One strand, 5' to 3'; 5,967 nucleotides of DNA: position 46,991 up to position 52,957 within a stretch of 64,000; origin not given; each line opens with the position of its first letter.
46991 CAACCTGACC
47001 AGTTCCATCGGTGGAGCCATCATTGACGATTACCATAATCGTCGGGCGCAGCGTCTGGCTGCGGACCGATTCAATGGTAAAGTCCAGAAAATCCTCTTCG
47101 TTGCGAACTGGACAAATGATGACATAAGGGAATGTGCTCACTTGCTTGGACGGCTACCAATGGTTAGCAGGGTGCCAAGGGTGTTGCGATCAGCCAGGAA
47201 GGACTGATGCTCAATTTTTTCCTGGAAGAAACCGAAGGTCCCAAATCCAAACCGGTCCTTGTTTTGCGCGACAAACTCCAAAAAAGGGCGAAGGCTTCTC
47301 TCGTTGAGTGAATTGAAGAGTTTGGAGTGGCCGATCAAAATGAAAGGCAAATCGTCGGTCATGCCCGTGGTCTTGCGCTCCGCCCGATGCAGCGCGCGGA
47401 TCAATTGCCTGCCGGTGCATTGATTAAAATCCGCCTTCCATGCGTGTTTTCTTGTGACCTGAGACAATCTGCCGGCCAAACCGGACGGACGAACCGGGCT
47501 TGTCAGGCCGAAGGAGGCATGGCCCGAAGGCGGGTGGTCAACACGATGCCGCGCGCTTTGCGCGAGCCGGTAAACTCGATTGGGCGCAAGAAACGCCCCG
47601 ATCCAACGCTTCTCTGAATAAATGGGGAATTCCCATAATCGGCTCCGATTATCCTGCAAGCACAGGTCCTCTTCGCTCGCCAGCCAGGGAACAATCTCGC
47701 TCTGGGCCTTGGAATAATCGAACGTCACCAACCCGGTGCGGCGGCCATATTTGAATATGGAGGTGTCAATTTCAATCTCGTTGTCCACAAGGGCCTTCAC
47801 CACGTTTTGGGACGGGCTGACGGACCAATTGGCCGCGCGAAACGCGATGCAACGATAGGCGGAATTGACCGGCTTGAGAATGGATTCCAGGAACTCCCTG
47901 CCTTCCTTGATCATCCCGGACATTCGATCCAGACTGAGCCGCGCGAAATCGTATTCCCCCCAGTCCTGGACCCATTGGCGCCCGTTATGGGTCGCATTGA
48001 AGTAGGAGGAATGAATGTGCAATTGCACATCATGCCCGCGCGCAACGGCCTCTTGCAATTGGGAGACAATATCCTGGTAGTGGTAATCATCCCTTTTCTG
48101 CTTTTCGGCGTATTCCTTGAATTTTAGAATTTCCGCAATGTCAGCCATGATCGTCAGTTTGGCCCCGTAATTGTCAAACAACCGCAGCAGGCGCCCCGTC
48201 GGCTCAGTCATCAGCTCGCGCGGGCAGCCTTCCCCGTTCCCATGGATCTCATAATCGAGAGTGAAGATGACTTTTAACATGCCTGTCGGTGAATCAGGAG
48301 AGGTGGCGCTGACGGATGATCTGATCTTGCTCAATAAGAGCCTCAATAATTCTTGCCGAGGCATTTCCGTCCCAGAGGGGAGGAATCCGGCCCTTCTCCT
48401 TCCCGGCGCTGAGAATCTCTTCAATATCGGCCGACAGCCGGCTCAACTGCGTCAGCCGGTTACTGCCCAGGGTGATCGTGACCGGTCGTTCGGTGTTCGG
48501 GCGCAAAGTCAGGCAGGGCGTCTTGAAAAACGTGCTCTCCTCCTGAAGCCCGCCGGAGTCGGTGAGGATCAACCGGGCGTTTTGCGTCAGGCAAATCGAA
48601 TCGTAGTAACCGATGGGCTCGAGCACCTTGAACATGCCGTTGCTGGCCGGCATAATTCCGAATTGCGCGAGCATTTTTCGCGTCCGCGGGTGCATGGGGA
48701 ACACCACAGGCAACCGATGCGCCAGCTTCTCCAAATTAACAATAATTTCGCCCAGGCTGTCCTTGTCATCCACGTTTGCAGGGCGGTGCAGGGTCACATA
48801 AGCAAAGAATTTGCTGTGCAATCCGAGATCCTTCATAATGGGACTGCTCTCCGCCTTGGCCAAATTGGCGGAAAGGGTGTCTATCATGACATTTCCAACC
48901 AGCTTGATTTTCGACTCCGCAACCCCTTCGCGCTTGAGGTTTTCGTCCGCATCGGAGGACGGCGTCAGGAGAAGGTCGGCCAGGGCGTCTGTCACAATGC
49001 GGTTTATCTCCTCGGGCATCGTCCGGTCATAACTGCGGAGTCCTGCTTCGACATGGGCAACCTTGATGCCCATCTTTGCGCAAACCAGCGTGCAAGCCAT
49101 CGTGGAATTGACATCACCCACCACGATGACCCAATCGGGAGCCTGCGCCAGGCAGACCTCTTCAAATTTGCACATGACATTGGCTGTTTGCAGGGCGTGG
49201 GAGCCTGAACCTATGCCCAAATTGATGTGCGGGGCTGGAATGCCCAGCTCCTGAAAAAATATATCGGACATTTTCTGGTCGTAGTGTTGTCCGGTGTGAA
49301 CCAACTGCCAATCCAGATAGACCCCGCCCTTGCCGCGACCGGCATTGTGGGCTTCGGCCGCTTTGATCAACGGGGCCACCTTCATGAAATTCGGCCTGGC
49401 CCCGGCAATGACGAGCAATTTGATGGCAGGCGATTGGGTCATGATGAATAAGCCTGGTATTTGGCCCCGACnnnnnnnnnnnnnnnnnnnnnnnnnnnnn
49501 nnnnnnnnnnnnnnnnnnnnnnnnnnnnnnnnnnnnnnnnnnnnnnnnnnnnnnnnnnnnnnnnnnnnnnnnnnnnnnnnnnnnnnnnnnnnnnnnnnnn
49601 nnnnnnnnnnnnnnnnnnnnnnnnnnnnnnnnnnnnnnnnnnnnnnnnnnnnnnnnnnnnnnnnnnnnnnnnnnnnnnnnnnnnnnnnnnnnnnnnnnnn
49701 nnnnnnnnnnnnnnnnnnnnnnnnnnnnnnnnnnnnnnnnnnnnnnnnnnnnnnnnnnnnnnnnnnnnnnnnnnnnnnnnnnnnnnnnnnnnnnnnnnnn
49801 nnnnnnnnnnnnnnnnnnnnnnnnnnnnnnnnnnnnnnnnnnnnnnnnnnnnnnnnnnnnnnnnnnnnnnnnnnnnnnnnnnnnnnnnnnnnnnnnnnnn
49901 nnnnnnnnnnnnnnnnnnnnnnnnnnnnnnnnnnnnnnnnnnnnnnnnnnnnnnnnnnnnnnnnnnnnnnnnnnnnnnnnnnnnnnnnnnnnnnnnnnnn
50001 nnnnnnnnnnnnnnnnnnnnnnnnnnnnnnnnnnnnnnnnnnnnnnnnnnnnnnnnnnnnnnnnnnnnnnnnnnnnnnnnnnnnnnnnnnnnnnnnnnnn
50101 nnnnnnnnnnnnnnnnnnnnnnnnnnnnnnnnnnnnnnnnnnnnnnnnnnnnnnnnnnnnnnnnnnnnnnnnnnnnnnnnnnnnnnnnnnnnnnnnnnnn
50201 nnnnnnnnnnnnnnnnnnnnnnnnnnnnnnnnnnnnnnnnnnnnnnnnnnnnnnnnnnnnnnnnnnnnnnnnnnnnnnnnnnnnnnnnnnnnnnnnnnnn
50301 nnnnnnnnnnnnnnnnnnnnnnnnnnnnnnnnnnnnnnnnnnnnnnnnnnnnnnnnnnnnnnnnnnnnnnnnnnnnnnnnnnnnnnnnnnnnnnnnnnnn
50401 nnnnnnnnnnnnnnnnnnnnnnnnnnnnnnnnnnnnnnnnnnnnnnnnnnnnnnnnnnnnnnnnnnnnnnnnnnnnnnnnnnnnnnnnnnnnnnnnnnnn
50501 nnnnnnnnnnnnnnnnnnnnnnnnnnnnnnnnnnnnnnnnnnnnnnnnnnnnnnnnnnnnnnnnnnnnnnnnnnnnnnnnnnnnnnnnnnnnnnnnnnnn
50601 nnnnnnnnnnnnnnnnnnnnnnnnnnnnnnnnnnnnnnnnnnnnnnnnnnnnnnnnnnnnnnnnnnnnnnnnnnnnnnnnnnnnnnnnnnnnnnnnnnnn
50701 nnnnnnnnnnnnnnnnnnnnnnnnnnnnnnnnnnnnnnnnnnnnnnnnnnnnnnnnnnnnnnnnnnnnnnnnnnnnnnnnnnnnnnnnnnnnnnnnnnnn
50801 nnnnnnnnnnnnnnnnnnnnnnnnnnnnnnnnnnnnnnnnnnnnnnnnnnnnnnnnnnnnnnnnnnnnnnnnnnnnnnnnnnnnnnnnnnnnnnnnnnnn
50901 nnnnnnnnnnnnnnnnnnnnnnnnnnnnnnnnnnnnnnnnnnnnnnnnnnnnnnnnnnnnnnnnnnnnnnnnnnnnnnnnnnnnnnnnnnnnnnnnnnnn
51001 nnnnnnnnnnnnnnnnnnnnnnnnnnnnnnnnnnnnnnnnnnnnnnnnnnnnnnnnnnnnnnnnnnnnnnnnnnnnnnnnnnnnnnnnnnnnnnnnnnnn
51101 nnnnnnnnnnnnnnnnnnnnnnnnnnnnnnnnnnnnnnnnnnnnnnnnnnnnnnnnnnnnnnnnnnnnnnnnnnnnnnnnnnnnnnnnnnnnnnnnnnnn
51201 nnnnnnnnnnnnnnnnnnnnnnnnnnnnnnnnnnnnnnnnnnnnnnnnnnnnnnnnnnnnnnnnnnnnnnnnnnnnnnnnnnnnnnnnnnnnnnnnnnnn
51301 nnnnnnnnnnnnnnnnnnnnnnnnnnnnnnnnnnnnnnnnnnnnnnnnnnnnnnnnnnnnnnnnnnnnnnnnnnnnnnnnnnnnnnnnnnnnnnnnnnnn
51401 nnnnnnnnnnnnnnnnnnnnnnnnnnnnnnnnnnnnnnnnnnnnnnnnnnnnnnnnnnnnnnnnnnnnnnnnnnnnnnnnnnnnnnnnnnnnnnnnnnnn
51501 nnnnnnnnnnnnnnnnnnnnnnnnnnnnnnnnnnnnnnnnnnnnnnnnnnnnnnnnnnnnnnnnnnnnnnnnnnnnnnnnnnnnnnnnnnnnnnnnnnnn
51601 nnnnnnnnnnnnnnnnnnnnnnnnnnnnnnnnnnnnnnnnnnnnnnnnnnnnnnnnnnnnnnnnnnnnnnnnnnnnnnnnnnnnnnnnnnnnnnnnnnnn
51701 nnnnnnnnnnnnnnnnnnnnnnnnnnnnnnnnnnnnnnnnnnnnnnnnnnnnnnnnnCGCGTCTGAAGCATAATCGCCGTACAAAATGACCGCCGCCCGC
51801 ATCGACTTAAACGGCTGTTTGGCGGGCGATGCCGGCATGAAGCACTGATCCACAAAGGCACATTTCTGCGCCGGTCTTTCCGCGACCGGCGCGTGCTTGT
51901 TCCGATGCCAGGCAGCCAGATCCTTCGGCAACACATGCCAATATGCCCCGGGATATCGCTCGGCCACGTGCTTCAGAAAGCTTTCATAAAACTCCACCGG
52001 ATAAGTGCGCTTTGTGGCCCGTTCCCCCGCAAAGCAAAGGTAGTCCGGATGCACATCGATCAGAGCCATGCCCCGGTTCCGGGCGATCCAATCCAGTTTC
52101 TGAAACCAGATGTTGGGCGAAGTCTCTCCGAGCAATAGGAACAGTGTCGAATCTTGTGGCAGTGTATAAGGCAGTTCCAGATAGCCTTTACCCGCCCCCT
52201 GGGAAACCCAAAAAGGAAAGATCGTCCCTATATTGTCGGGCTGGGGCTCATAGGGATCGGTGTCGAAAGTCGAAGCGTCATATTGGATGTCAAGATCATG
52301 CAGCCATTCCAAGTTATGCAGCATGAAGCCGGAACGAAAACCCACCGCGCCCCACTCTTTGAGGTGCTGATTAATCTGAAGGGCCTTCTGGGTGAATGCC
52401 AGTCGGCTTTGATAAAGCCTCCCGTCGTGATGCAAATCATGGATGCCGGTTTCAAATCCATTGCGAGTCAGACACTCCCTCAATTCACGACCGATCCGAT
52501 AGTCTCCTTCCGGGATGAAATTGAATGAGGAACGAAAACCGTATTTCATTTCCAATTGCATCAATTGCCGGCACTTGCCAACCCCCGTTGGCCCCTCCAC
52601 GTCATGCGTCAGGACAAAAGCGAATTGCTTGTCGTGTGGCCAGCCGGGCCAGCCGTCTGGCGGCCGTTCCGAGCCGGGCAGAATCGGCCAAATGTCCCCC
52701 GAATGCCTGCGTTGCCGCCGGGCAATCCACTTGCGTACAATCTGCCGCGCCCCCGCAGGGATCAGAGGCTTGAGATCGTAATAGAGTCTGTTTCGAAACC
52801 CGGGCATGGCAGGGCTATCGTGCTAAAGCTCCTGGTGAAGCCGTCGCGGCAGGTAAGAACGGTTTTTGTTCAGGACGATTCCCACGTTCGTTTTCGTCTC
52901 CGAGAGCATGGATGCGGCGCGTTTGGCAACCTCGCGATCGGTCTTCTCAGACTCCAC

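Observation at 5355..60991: About 55 kb and ~50 genes on one strand: an exosortase/PEP-CTERM-type EPS mega-locus headed by an RfaH-like antiterminator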

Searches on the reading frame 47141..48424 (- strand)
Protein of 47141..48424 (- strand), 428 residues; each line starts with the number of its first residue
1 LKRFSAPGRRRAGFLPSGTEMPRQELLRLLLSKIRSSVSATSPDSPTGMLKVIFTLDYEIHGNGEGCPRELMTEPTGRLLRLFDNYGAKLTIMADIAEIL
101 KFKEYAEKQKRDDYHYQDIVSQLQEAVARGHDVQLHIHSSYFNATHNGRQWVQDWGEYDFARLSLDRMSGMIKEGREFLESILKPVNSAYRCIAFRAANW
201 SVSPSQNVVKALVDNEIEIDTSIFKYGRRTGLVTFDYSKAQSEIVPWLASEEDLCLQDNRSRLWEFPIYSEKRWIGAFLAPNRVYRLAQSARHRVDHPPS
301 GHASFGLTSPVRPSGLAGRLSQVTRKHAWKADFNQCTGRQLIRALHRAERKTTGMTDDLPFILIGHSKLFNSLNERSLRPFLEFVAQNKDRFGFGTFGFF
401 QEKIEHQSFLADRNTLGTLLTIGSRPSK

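Call 7: search_protein_families(library=ncbifam, proteins=[window:47141-48424:-], max_evalue=0.001)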
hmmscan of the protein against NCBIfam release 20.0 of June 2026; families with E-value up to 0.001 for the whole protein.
window:47141-48424:- (428 aa): 0 families

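Call 10: search_protein_families(library=pfam, proteins=[window:47141-48424:-], max_evalue=0.01)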
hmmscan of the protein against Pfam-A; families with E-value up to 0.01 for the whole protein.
window:47141-48424:- (428 aa): 0 families

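Call 28: search_solved_structures(query=window:47141-48280:-, max_evalue=1)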
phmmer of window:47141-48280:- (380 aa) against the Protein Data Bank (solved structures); distinct sequences matched with E-value up to 1: 18.
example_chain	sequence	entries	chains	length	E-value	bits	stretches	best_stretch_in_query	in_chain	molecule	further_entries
7ngf_A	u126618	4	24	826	0.2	14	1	87-138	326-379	Lon protease homolog, mitochondrial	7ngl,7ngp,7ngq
8ovf_A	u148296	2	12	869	0.21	14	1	87-138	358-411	Lon protease homolog, mitochondrial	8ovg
7nfy_A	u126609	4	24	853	0.21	13.9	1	87-138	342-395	Lon protease homolog, mitochondrial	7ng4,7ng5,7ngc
31ep_A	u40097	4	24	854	0.21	13.9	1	87-138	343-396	Lon protease homolog, mitochondrial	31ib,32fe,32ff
9cc0_A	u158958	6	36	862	0.22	13.9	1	87-138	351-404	Lon protease homolog, mitochondrial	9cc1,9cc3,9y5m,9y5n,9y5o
8ojl_A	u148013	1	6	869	0.22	13.9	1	87-138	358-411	Lon protease homolog, mitochondrial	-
8oka_A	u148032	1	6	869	0.22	13.9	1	87-138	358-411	Lon protease homolog, mitochondrial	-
7p09_A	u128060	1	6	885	0.23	13.8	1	87-138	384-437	Lon protease homolog, mitochondrial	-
7p0b_A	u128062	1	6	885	0.23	13.8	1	87-138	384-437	Lon protease homolog, mitochondrial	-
7p0m_A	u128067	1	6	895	0.23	13.8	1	87-138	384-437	Lon protease homolog, mitochondrial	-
8om7_A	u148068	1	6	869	0.25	13.7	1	87-138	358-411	Lon protease homolog, mitochondrial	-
7krz_A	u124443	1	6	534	0.26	13.6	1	87-138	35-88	Lon protease homolog, mitochondrial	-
22ib_A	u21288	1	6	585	0.26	13.6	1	87-138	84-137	Lon protease homolog, mitochondrial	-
7ksm_A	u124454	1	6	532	0.27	13.6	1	87-138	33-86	Lon protease homolog, mitochondrial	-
7oxo_A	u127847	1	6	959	0.27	13.6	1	87-138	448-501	Lon protease homolog, mitochondrial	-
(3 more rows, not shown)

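Call 64: find_homologous_proteins(query=window:47141-48280:-, max_evalue=0.00001)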
Query window:47141-48280:- (380 aa): 1695 proteins with E <= 0.00001 among 4850 candidates; the best 120 are listed.
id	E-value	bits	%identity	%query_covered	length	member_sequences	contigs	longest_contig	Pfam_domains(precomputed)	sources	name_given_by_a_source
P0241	1.0e-259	879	100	100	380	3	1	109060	-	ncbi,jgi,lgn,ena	ncbi:MAG: hypothetical protein ABSA83_01675 [Verrucomicrobiota bacterium]|jgi:hypothetical protein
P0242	2.9e-194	664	76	98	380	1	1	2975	-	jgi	jgi:hypothetical protein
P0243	3.1e-188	644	73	100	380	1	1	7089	-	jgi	jgi:hypothetical protein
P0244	4.0e-186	637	77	96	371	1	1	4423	-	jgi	jgi:hypothetical protein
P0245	2.1e-176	605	69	97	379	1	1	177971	-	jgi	jgi:hypothetical protein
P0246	6.7e-174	597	73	94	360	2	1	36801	-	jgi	jgi:hypothetical protein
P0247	7.8e-174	596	74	93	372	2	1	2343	-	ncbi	-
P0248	5.9e-173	593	69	98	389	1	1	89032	-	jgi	jgi:hypothetical protein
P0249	1.0e-171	589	68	99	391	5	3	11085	-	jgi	jgi:peptidoglycan/xylan/chitin deacetylase (PgdA/CDA1 family)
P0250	8.6e-170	583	72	93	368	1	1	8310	-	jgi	jgi:hypothetical protein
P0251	1.3e-169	582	70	98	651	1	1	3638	PF13641.13,PF00535.33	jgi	jgi:glycosyltransferase involved in cell wall biosynthesis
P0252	5.8e-169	580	70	97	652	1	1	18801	PF13641.13,PF00535.33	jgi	jgi:GT2 family glycosyltransferase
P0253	3.7e-168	578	70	92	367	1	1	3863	-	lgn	-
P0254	3.9e-166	571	71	93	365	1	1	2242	-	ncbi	-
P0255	1.3e-165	569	70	94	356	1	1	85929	-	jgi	jgi:hypothetical protein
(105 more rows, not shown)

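Call 76: predict_structure(alignment_id=A5)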
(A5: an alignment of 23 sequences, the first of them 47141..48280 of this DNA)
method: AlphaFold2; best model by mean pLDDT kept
length: 380 residues; sequences in the alignment: 23
mean_pLDDT: 76.6   pTM: 0.77
mean pLDDT of the five models: 76.6, 75.3, 75.0, 67.2, 65.4
residues with pLDDT >= 90: 139; 70-90: 124; 50-70: 41; < 50: 76
segments of 3 or more residues with pLDDT < 50: 153-155, 225-232, 237-239, 241-267, 269-271, 276-281, 361-380
pLDDT, mean of each block of 10 residues (from residue 1): 92 68 90 96 93 94 91 96 93 88 85 87 96 97 86 64 91 63 59 81 83 86 52 48 38 35 41 47 75 90 84 88 87 97 93 76 43 35
secondary structure, 60 per line:
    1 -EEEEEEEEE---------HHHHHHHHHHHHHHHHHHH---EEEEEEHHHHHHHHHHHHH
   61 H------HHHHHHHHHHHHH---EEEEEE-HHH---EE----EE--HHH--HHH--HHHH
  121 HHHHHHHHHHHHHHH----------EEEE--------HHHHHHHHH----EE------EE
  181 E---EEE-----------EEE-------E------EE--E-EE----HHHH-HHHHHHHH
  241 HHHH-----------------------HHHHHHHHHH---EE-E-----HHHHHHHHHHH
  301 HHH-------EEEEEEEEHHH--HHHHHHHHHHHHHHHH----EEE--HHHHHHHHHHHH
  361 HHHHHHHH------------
elements in order: E2-10 H20-38 E42-47 H48-61 H68-80 E84-89 H117-135 E146-149 H158-166 E179-181 E185-187 E199-201 H228-231 H233-244 H268-277 H290-303 E311-318 H324-339 E344-346 H349-368

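Call 78: fold_search(model_id=the predicted structure, library=pdb)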
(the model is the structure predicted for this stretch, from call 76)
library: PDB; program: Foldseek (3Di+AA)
matches with E <= 10: 927; with E <= 0.001: 30
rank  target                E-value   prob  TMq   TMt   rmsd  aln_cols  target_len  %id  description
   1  2b5d                  8.8e-07  1.00  0.45  0.34  15.1       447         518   12  Crystal structure of the novel alpha-amylase AmyC from Thermotoga maritima (released 2006-03-07)
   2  1k1x_A                1.6e-06  1.00  0.50  0.31   7.6       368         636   11  Crystal structure of 4-alpha-glucanotransferase from thermococcus litoralis (released 2003-06-17)
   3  3rxz_C                1.8e-06  1.00  0.46  0.59  11.4       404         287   13  Crystal structure of putative polysaccharide deacetylase from Mycobacterium smegmatis (released 2011-06-22)
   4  3qbu_A                3.1e-06  1.00  0.45  0.57   9.0       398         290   12  Crystal structure of putative peptidoglycan deactelyase (HP0310) from Helicobacter pylori (released 2011-05-25)
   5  5wu7_B                4.1e-06  1.00  0.47  0.34  13.1       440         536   12  Crystal structure of GH57-type branching enzyme from hyperthermophilic archaeon Pyrococcus horikoshii (released 2017-03-08)
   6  3rxz_A                4.5e-06  1.00  0.44  0.57  12.2       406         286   14  Crystal structure of putative polysaccharide deacetylase from Mycobacterium smegmatis (released 2011-06-22)
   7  1k1w                  5.7e-06  1.00  0.45  0.29   7.8       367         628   11  Crystal structure of 4-alpha-glucanotransferase from thermococcus litoralis (released 2003-06-17)
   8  3n8t                  6.4e-06  1.00  0.45  0.32  13.9       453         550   12  Native structure of TK1436, a GH57 branching enzyme from hyperthermophilic archaeon Thermococcus kodakaraensis (released 2010-10-27)
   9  5zns_A                1.1e-05  1.00  0.45  0.45  15.9       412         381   13  Insect chitin deacetylase (released 2019-02-20)
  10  1ufa                  1.1e-05  1.00  0.42  0.33  14.8       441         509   13  Crystal structure of TT1467 from Thermus thermophilus HB8 (released 2003-11-28)
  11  5wu7_A                1.1e-05  1.00  0.47  0.35  13.2       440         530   12  Crystal structure of GH57-type branching enzyme from hyperthermophilic archaeon Pyrococcus horikoshii (released 2017-03-08)
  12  3p0b                  1.4e-05  1.00  0.46  0.35  14.0       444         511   13  Thermus thermophilus family GH57 branching enzyme: crystal structure, mechanism of action and products formed (released 2010-10-20)
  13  1z7a_F                1.6e-05  1.00  0.46  0.56   6.6       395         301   12  Crystal structure of probable Polysaccharide deacetylase from Pseudomonas aeruginosa PAO1 (released 2005-05-10)
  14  1z7a_C                1.6e-05  1.00  0.44  0.53   6.9       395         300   12  Crystal structure of probable Polysaccharide deacetylase from Pseudomonas aeruginosa PAO1 (released 2005-05-10)
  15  1z7a_A                1.9e-05  1.00  0.44  0.54   6.8       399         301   12  Crystal structure of probable Polysaccharide deacetylase from Pseudomonas aeruginosa PAO1 (released 2005-05-10)
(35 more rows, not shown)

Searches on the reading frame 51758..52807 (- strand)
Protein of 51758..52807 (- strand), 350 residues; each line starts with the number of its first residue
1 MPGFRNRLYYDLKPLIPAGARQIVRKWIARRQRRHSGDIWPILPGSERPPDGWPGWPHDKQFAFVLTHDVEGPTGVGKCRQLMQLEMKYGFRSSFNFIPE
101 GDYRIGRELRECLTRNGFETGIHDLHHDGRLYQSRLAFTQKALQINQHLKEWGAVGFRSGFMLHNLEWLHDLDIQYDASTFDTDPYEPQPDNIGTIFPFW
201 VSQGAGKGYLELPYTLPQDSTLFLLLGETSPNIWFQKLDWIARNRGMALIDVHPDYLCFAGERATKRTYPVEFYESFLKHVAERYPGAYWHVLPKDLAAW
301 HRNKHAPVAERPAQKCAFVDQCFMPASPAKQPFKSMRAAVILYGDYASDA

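Call 29: search_solved_structures(query=window:51758-52807:-, max_evalue=1)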
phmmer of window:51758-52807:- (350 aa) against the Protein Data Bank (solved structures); distinct sequences matched with E-value up to 1: 0.
